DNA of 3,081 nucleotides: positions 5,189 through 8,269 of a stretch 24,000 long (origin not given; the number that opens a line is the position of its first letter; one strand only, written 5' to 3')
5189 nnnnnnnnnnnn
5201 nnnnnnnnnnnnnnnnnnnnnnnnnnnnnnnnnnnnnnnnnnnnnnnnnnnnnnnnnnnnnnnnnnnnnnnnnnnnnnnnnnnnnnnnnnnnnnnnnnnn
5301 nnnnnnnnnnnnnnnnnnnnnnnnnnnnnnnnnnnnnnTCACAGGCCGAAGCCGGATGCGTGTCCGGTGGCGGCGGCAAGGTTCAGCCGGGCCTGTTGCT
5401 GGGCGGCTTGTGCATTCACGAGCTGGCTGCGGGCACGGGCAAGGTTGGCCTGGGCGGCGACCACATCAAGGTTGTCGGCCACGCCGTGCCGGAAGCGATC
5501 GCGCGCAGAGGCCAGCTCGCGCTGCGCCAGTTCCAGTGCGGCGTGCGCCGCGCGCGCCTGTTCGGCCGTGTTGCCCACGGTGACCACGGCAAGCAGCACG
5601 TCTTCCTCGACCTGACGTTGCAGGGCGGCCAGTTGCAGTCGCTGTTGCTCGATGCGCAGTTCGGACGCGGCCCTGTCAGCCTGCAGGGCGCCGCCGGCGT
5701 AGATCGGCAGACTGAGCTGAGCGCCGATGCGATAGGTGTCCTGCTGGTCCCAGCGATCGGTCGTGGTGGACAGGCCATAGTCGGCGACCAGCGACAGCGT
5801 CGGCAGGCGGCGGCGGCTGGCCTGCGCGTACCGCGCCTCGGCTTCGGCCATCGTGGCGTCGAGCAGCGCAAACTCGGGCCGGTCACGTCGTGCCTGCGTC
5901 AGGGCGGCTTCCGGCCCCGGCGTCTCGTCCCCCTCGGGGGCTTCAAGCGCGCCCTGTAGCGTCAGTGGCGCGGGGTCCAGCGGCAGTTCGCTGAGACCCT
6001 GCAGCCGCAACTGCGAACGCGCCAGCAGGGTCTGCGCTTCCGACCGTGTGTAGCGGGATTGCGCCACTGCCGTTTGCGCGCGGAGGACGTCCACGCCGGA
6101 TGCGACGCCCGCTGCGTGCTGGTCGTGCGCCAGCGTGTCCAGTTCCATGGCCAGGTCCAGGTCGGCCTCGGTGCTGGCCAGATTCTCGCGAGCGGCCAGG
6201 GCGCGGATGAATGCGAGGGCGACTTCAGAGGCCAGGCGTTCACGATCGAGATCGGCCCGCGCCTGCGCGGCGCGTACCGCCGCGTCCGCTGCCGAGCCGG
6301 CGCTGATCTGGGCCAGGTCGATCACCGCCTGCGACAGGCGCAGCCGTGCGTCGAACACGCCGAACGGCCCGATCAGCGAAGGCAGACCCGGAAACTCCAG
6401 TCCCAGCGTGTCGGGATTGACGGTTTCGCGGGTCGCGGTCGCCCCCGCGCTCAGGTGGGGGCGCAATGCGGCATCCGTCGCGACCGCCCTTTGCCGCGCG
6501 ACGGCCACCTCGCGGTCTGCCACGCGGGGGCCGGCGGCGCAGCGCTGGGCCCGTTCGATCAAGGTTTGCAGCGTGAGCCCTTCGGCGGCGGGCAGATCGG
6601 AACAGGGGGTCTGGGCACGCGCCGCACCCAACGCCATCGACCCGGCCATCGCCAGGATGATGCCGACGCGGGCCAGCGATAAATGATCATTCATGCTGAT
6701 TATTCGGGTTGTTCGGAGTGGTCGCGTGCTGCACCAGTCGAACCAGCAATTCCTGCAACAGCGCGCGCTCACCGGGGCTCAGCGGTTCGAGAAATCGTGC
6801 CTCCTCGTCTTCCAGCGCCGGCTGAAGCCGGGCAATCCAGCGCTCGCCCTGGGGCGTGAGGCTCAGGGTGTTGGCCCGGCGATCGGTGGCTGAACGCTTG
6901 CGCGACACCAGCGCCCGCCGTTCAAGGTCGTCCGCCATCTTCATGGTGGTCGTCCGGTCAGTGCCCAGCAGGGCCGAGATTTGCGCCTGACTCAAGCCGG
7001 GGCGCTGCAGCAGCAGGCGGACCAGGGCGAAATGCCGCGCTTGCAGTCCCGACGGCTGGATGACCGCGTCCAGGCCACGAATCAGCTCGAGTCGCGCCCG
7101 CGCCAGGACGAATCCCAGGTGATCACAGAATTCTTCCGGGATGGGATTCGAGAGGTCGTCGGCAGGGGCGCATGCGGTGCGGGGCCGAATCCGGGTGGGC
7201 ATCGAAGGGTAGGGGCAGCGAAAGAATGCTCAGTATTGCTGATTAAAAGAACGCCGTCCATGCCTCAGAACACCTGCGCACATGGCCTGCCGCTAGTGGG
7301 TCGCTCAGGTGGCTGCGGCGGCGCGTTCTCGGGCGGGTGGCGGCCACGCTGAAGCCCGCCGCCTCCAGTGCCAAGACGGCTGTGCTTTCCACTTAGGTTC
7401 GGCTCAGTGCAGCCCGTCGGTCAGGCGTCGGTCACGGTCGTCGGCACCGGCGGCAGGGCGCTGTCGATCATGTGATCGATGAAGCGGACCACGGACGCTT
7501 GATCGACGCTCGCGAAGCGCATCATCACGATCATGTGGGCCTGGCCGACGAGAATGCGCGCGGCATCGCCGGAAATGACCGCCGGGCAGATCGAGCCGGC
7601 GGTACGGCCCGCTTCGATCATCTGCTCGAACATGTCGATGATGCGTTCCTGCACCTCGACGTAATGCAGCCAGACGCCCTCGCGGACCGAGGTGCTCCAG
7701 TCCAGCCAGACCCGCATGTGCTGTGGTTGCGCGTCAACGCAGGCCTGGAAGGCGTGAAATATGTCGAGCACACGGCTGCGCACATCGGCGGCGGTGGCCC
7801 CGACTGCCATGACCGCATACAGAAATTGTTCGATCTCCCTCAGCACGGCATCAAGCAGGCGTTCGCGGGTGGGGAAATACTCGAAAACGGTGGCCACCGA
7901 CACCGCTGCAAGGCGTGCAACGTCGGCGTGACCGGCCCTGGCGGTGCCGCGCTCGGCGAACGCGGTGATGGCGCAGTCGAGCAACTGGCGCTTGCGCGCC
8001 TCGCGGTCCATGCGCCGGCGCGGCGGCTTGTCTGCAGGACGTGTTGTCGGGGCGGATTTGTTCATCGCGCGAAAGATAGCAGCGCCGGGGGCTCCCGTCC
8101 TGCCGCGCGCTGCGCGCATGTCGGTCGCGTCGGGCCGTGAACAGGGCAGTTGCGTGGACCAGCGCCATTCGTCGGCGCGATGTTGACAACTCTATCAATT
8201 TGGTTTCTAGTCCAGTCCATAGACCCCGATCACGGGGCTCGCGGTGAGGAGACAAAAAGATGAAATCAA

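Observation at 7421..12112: Divergent copper membrane monooxygenase operon (xmoCAB plus a fourth gene) next to a TetR regulator, outside any methanotroph or nitrifier gene context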

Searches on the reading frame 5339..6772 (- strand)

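Call 10: search_protein_families(library=pfam, proteins=[window:5339-6772:-], max_evalue=0.001)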
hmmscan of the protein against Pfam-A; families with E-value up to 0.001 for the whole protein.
window:5339-6772:- (477 aa): 1 family
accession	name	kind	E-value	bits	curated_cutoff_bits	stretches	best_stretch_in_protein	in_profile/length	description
PF02321.23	OEP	-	3.9e-47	160.9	22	2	288-470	2-187/187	Outer membrane efflux protein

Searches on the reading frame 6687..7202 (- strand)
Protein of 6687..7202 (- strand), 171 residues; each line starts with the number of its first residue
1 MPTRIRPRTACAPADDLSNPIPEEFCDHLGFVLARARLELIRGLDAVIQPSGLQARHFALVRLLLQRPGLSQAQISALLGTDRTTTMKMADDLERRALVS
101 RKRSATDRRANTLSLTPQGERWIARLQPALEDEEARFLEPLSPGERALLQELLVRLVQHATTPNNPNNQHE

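Call 10: search_protein_families(library=pfam, proteins=[window:6687-7202:-], max_evalue=0.001)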
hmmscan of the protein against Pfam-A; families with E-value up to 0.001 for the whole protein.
window:6687-7202:- (171 aa): 3 families
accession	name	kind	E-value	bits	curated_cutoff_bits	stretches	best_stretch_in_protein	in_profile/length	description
PF12802.13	MarR_2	-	2.8e-11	43.9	27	1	51-110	1-61/61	MarR family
PF01047.28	MarR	-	8.9e-10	38.8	24.6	1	55-109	3-57/59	MarR family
PF13463.12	HTH_27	-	5.6e-06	27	22.2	1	56-119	4-68/68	Winged helix DNA-binding domain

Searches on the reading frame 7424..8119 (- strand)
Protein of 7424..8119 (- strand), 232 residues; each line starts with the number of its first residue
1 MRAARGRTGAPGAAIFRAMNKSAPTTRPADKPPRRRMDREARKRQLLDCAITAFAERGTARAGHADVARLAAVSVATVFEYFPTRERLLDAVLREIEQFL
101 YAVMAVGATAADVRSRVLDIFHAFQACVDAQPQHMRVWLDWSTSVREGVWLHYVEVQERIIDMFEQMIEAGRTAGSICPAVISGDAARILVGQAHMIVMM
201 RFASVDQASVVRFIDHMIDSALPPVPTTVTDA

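Call 4: search_protein_families(library=pfam, proteins=[window:7424-8119:-], max_evalue=0.01)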
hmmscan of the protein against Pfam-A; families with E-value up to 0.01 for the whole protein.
seq(232 aa): 2 families
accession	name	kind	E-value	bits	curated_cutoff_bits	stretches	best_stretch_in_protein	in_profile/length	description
PF00440.29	TetR_N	-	1.2e-08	35.1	24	1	46-92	1-47/47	Bacterial regulatory proteins, tetR family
PF18598.6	TetR_C_36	-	0.008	16.6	33.7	0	116-191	5-80/111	Tetracyclin repressor-like, C-terminal domain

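Call 5: search_protein_families(library=ncbifam, proteins=[window:7424-8119:-], max_evalue=0.01)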
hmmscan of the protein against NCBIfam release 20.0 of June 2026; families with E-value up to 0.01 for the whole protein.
seq(232 aa): 20 families
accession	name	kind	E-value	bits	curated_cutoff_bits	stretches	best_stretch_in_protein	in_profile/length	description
NF040929.1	quorum_TF_HapR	equivalog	2.4e-29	102.5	350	1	30-218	4-193/200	LuxR/HapR/OpaR family quorum-sensing transcriptional regulator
TIGR03384.1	betaine_BetI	equivalog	1.5e-13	50.8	201.3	1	39-147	6-116/189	choline-binding transcriptional repressor BetI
NF001978.0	PRK00767.1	equivalog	3.3e-12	46.6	118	1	39-153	7-124/197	transcriptional regulator BetI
NF053731.1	TransRegFasRMycb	equivalog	3.5e-12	46.5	330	1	35-142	5-113/199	HTH-type transcriptional activator FasR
NF041196.1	ScbR_bind_reg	equivalog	3.7e-08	33.8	150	1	43-224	8-188/191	ScbR family autoregulator-binding transcription factor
TIGR03613.1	RutR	equivalog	7.6e-07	29.2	368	1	35-102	2-69/202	pyrimidine utilization regulatory protein R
NF011584.0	PRK15008.1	equivalog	2.2e-06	27.7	230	1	34-102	11-79/212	HTH-type transcriptional regulator RutR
NF053878.1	FATransRegFadRBac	equivalog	1.3e-05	25.1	200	1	43-132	5-95/190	fatty acid metabolism transcriptional regulator FadR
NF050111.1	TransRegSACE7040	equivalog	2.1e-05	24.5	250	1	42-119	2-79/186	SACE_7040 family transcriptional regulator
TIGR03968.1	mycofact_TetR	equivalog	2.9e-05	23.7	224.9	1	39-143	7-115/190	mycofactocin system transcriptional regulator MftR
NF051852.1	efflux_TF_MtrR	exception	4e-05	23.5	280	1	35-110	2-79/205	multidrug efflux system transcriptional repressor MtrR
NF007949.0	PRK10668.1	equivalog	6.6e-05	22.5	271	1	41-98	11-68/216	multidrug efflux transporter transcriptional repressor AcrR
NF007430.0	PRK09975.1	equivalog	7.2e-05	22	274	1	40-93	8-63/220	acrEF/envCD operon transcriptional regulator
NF007015.0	PRK09480.1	equivalog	0.0001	21.9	120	1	35-106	4-76/197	nucleoid occlusion factor SlmA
NF058643.1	TranRegCurRPseudo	equivalog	0.00019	21.2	300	1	43-179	9-151/193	TetR family transcriptional repressor CurR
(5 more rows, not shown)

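Call 54: search_solved_structures(query=window:7424-8065:-, max_evalue=0.001, show_alignments=1)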
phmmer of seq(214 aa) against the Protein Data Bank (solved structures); distinct sequences matched with E-value up to 0.001: 68 (the best 60 are shown).
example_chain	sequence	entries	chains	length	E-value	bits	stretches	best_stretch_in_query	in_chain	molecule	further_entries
8zf3_A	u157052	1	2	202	1.3e-31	113.5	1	13-192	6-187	Hypothetical OpaR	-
8zf2_A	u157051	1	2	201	4.3e-29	105.3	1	13-196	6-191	Quorum-sensing regulator of virulence HapR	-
7amn_B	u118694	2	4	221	1.5e-26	97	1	13-202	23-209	HTH-type transcriptional regulator LuxR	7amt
6wai_A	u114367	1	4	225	5e-26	95.3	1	13-183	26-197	LuxR family transcriptional regulator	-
6wah_A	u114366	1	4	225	6.9e-26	94.8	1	13-182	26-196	LuxR family transcriptional regulator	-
6wag_A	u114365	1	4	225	7.6e-26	94.7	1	13-194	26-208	LuxR family transcriptional regulator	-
8w39_B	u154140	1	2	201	7.8e-26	94.7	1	13-194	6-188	SmcR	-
3kz9_A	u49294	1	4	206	8e-26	94.6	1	13-194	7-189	SmcR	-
5x3r_A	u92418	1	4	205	8.2e-26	94.6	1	13-194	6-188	LuxR family transcriptional regulator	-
6wae_A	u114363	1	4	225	9.8e-26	94.3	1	13-194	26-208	LuxR family transcriptional regulator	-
6waf_A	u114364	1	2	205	2.2e-25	93.2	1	13-194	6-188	LuxR family transcriptional regulator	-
7y4j_A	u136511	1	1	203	3.7e-25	92.5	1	12-197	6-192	Hemagglutinin/protease regulatory protein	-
7xxn_A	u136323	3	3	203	4.7e-25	92.1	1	12-197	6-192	Hemagglutinin/protease regulatory protein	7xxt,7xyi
7xy0_A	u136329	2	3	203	6.6e-25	91.6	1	12-197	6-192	Hemagglutinin/protease regulatory protein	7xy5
2pbx_A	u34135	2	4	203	1.9e-24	90.1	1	12-192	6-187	Hemagglutinin/protease regulatory protein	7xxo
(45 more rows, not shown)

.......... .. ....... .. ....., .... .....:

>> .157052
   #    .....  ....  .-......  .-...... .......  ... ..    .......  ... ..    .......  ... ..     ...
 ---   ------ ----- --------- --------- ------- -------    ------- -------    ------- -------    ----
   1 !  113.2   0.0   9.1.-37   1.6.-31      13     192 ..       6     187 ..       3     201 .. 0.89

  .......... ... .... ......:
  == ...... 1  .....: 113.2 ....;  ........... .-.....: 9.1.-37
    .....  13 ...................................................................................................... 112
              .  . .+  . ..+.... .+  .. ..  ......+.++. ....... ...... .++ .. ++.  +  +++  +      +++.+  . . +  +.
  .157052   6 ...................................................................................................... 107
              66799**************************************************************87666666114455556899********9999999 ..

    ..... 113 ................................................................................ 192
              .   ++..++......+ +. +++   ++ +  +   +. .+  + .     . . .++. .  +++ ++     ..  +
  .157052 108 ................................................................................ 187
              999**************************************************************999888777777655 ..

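Call 55: find_homologous_proteins(query=window:7424-8065:-)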
Query seq(214 aa) (214 aa): 45 proteins with E <= 0.001 among 1287 candidates.
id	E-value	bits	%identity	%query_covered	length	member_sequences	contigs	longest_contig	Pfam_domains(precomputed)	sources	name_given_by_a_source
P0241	8.5e-134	462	99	100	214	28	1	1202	PF00440.30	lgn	-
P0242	2.1e-127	441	94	100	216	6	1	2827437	PF00440.30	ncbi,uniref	ncbi:TetR/AcrR family transcriptional regulator [Panacagrimonas sp.]|uniref:TetR/AcrR family transcr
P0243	9.7e-115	400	94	92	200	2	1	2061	PF00440.30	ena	-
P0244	3.9e-99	349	87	87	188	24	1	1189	PF00440.30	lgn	-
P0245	6.9e-96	338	85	87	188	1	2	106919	PF00440.30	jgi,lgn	jgi:TetR/AcrR family hemagglutinin/protease transcriptional regulator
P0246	1.4e-95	337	84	87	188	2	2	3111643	PF00440.30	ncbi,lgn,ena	ncbi:MAG: TetR/AcrR family transcriptional regulator [Panacagrimonas sp.]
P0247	1.1e-83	298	74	87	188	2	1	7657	PF00440.30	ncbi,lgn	-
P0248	7.0e-83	296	71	91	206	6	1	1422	PF00440.30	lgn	-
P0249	1.5e-79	285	73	87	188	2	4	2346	PF00440.30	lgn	-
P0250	2.7e-79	284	68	92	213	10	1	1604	PF00440.30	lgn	-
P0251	3.8e-79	283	64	96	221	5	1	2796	PF00440.30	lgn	-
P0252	6.5e-77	276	65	94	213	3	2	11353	PF00440.30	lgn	-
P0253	1.7e-74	268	70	87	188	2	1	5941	PF00440.30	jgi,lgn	-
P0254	2.6e-74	268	68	87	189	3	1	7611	PF00440.30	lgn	-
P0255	2.6e-71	258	66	87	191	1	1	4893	PF00440.30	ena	-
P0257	1.1e-63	233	55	96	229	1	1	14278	PF00440.30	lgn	-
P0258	8.5e-62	227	58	90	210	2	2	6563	PF00440.30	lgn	-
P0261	1.3e-45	174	45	91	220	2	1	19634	PF00440.30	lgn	-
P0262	1.4e-45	174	45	93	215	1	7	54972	PF00440.30,PF17932.7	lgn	-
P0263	1.4e-44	171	48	74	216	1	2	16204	PF00440.30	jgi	jgi:TetR/AcrR family hemagglutinin/protease transcriptional regulator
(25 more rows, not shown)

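Call 56: find_encoding_contigs(protein=P0257, flank=6000, max_places=1)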
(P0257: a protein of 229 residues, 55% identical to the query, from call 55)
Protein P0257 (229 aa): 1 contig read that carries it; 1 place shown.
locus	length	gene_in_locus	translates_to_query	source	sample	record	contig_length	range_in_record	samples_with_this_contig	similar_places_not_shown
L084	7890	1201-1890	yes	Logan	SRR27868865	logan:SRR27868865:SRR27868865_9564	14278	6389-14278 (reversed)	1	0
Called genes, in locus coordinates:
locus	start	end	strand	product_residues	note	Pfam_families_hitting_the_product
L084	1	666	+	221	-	?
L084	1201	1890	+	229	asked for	PF00440:TetR_N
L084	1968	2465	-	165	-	-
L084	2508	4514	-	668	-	PF05425:CopD, PF00034:Cytochrom_C, PF13442:Cytochrome_CBB3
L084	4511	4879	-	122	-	PF04234:CopC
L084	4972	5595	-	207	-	-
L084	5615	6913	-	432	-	PF04744:Monooxygenase_B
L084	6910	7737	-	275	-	PF02461:AMO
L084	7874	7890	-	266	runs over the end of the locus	PF04896:AmoC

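Call 57: find_encoding_contigs(protein=P0261, flank=6000, max_places=1)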
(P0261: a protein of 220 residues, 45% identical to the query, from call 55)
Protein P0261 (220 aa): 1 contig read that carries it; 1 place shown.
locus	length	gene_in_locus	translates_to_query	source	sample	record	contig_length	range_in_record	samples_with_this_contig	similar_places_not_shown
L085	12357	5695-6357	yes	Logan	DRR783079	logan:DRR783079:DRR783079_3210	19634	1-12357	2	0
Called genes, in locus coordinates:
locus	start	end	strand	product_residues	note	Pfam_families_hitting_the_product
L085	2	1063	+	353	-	?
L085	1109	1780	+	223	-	PF00440:TetR_N, PF16925:TetR_C_13 (weak)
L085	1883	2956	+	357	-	PF00296:Bac_luciferase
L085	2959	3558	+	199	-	PF00926:DHBP_synthase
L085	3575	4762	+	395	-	PF02515:CoA_transf_3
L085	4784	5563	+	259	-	PF00106:adh_short, PF13561:adh_short_C2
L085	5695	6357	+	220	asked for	PF00440:TetR_N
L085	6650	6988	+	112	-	-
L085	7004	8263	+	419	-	PF00355:Rieske, PF00848:Ring_hydroxyl_A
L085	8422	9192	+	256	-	PF01996:F420_ligase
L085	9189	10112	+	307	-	PF01933:CofD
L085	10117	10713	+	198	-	PF01983:CofC, PF12804:NTP_transf_3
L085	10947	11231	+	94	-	-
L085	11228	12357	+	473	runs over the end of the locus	PF04174:CP_ATPgrasp_1, PF14403:CP_ATPgrasp_2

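Call 58: find_encoding_contigs(protein=P0262, flank=6000, max_places=1)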
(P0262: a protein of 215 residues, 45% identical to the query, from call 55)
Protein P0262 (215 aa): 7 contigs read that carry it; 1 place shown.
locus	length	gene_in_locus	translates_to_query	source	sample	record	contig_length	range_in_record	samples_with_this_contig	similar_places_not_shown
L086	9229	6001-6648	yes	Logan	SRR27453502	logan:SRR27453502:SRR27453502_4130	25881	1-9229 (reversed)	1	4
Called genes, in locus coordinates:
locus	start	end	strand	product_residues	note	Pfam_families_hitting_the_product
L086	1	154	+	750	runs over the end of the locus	PF07715:Plug, PF00593:TonB_dep_Rec_b-barrel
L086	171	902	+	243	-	PF00106:adh_short, PF08659:KR, PF13561:adh_short_C2, PF23441:SDR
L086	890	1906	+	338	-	PF01636:APH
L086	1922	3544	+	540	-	PF00501:AMP-binding, PF13193:AMP-binding_C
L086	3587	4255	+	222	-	PF00440:TetR_N, PF16925:TetR_C_13 (faint)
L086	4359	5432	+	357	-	PF00296:Bac_luciferase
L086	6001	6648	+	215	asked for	PF00440:TetR_N, PF17932:TetR_C_24 (weak)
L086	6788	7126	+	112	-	-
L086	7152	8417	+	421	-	PF00355:Rieske, PF00848:Ring_hydroxyl_A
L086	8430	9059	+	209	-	PF00441:Acyl-CoA_dh_1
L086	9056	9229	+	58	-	?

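Call 59: find_encoding_contigs(protein=P0252, flank=6000, max_places=1)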
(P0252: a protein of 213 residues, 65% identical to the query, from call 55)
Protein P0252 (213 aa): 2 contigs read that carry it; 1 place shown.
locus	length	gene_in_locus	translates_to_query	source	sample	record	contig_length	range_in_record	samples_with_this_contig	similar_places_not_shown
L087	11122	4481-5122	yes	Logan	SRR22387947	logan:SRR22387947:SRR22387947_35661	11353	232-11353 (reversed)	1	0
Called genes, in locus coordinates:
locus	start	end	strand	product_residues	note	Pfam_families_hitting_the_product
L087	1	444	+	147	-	?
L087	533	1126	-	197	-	-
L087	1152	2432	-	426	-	PF04744:Monooxygenase_B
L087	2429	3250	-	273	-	PF02461:AMO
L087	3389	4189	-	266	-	PF04896:AmoC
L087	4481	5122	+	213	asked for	PF00440:TetR_N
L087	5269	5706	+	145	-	PF12802:MarR_2, PF01047:MarR (weak)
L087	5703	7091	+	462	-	PF02321:OEP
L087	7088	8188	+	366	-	PF25919:BSH_CusB (faint), PF25917:BSH_RND, PF25876:HH_MFP_RND (faint), PF25954:Beta-barrel_RND_2, PF25963:Beta-barrel_AAEA (weak)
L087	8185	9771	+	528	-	PF06609:TRI12, PF00083:Sugar_tr, PF07690:MFS_1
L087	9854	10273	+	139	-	PF10604:Polyketide_cyc2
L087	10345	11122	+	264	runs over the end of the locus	PF13411:MerR_1, PF28507:Rv1828_C (faint)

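Call 60: find_encoding_contigs(protein=P0258, flank=6000, max_places=1)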
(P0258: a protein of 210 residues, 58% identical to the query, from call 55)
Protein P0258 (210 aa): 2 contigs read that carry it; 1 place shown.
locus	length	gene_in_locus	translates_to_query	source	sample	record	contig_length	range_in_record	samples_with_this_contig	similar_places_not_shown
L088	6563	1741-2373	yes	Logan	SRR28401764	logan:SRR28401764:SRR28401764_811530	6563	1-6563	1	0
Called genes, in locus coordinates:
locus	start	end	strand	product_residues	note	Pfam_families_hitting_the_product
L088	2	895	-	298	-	?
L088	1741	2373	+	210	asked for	PF00440:TetR_N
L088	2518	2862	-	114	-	-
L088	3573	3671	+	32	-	-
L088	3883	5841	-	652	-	PF00990:GGDEF, PF00563:EAL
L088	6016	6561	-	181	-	?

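Call 61: find_encoding_contigs(protein=P0263, flank=6000, max_places=1)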
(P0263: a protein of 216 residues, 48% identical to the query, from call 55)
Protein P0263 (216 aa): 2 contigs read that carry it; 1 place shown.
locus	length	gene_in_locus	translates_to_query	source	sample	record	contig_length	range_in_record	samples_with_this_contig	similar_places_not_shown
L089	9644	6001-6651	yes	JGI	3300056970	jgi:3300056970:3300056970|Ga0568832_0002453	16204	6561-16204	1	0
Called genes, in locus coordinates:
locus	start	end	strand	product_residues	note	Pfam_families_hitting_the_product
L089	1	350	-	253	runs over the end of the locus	PF03309:Pan_kinase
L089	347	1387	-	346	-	PF08279:HTH_11, PF03099:BPL_LplA_LipB, PF02237:BPL_C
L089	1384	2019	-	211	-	PF02660:G3P_acyltransf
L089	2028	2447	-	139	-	-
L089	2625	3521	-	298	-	-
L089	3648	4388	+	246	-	-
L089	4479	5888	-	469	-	-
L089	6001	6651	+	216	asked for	PF00440:TetR_N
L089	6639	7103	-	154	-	-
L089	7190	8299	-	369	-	PF24996:NANM (faint), PF13964:Beta-prop_Calicin (faint), PF24681:Kelch_KLHDC2_KLHL20_DRC7, PF07646:Kelch_2 (faint), PF24981:Beta-prop_ATRN-LZTR1 (weak), PF01344:Kelch_1 (faint), PF13415:Beta-prop_FBX42 (weak)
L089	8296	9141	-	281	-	-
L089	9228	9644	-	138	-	?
